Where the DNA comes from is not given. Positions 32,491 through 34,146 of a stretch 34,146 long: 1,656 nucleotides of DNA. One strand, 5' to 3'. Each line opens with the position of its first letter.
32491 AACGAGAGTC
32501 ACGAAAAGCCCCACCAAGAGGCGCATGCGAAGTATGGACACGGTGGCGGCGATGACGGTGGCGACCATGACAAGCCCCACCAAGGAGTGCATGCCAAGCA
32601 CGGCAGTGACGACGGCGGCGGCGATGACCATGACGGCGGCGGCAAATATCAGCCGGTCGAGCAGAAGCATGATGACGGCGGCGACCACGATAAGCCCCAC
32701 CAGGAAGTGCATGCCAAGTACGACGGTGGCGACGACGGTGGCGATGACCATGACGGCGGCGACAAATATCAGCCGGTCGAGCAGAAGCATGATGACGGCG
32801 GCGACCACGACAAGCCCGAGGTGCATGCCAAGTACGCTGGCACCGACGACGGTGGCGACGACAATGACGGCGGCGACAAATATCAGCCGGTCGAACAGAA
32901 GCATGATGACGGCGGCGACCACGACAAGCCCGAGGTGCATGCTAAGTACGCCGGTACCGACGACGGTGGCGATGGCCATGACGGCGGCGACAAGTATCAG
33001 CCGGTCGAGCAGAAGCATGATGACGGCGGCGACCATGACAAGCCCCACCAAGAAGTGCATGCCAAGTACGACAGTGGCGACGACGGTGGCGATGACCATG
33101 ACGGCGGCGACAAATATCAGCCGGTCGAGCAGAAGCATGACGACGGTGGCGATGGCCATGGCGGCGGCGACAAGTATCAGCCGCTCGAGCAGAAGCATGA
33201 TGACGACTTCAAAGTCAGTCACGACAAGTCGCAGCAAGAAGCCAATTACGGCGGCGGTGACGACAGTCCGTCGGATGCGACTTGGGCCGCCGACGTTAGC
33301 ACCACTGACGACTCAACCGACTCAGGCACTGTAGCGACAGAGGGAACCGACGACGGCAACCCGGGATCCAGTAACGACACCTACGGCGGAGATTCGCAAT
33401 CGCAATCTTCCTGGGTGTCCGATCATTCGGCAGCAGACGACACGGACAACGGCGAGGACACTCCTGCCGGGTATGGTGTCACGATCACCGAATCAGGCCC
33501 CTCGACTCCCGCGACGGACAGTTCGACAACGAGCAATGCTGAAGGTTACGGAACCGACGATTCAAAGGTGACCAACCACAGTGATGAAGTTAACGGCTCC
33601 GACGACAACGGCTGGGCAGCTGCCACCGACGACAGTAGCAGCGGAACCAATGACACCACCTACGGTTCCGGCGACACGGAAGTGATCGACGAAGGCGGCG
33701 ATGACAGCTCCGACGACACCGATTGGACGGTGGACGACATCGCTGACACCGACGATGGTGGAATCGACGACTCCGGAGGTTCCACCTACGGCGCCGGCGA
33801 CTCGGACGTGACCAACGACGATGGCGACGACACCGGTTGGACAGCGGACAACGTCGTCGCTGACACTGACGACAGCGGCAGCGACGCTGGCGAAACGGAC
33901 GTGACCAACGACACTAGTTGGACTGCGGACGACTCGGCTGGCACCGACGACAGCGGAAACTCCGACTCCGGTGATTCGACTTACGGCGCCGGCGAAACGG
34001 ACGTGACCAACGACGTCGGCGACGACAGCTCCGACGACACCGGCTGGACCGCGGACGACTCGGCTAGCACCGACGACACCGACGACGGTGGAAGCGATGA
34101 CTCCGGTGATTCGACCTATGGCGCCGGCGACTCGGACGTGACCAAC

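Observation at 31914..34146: Giant His/Asp-rich tandem-repeat protein with a LEPR-XLL-like N-terminal motif and recently expanded near-identical 114-120-nt repeats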

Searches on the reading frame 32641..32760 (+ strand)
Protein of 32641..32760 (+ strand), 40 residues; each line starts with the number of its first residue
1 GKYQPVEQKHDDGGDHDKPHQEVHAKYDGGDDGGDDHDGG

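Call 79: search_solved_structures(query=A2, max_evalue=10)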
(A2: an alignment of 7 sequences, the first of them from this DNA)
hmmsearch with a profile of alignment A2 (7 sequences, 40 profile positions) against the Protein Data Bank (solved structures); distinct sequences matched with E-value up to 10: 0.

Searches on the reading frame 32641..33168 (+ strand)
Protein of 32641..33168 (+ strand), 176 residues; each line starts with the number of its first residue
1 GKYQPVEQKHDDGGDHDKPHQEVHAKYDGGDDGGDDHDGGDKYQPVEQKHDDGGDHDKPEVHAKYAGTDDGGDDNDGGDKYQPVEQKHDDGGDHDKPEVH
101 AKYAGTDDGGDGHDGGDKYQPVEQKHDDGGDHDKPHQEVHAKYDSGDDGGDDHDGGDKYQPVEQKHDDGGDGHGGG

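Call 74: search_solved_structures(query=window:32641-33168:+, max_evalue=10)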
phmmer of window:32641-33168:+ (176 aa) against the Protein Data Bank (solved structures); distinct sequences matched with E-value up to 10: 0.

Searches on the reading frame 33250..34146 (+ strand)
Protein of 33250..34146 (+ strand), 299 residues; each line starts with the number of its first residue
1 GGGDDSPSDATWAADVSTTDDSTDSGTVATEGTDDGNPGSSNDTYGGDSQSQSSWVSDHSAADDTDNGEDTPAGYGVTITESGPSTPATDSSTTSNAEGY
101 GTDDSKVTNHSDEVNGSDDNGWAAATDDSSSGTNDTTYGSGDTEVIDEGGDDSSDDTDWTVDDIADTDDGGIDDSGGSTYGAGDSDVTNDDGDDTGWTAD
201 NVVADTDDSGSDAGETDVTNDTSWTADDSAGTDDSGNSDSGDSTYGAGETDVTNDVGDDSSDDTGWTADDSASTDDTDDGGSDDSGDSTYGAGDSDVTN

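Call 71: search_protein_families(library=pfam, proteins=[window:33250-34146:+], max_evalue=10)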
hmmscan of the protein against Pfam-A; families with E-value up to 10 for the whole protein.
window:33250-34146:+ (299 aa): 0 families

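Call 72: search_protein_families(library=ncbifam, proteins=[window:33250-34146:+], max_evalue=10)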
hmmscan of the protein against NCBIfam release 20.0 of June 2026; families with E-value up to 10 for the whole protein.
window:33250-34146:+ (299 aa): 0 families

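Call 75: search_solved_structures(query=window:33250-34146:+, max_evalue=10)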
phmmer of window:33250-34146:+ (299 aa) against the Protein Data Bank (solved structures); distinct sequences matched with E-value up to 10: 3.
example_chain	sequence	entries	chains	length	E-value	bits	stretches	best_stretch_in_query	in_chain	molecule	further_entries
6l0u_A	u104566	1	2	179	0.45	13.4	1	253-296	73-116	Lactoylglutathione lyase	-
4pv5_A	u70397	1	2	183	0.46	13.4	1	253-296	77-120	Lactoylglutathione lyase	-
2za0_A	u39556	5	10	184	0.46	13.3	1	253-296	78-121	Glyoxalase I | Lactoylglutathione lyase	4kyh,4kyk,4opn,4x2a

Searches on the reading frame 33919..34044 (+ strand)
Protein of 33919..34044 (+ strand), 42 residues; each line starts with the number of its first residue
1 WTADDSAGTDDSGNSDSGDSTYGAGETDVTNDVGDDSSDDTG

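Call 78: search_solved_structures(query=A1, max_evalue=10)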
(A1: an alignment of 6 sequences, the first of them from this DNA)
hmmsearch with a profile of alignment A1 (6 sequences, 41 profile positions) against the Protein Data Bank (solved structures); distinct sequences matched with E-value up to 10: 1.
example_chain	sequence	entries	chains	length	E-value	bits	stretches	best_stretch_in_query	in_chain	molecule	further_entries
5ml1_A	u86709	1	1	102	1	13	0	9-29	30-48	Putative metallothionein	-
